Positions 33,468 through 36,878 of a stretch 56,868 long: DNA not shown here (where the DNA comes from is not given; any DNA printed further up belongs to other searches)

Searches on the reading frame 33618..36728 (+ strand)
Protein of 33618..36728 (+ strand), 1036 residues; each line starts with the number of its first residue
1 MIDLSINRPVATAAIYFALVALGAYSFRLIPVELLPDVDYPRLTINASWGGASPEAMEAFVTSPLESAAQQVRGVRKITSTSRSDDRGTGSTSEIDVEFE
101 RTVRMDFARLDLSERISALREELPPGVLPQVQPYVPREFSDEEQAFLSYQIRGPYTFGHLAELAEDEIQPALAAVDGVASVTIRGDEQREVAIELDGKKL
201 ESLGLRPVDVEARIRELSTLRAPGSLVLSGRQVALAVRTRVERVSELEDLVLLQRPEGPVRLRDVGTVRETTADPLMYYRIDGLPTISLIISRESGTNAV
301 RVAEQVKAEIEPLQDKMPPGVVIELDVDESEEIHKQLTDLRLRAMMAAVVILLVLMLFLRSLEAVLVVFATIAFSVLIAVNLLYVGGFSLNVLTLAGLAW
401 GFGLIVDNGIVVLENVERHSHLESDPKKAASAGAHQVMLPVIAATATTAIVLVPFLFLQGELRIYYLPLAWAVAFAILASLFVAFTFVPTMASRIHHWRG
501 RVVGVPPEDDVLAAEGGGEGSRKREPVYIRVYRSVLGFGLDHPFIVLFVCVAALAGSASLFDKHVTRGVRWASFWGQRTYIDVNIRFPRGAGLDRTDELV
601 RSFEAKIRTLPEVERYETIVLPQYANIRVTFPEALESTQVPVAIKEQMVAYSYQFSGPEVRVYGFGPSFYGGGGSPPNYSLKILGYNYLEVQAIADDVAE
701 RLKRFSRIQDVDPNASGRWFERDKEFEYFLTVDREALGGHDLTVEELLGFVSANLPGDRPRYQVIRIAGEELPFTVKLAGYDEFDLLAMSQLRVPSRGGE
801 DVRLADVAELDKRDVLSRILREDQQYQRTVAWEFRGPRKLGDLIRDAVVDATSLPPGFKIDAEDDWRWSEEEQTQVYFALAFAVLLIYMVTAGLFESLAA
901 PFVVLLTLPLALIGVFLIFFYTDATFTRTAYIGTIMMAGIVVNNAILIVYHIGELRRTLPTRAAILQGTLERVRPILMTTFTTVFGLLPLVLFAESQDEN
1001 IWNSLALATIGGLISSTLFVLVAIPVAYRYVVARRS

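Call 54: search_protein_families(library=pfam, proteins=[window:33618-36728:+], max_evalue=0.001)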
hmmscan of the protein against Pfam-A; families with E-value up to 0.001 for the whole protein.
window:33618-36728:+ (1036 aa): 3 families
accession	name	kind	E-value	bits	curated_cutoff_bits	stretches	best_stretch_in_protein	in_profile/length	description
PF00873.25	ACR_tran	-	2.3e-169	565.7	28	1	1-1031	1-1020/1021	AcrB/AcrD/AcrF family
PF02355.23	SecD_SecF_C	-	3.3e-12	46.6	20.5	2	335-491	27-186/189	Protein export membrane protein SecD/SecF, C-terminal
PF03176.21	MMPL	-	6.4e-10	38.9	20.5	1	338-495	143-302/333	MMPL family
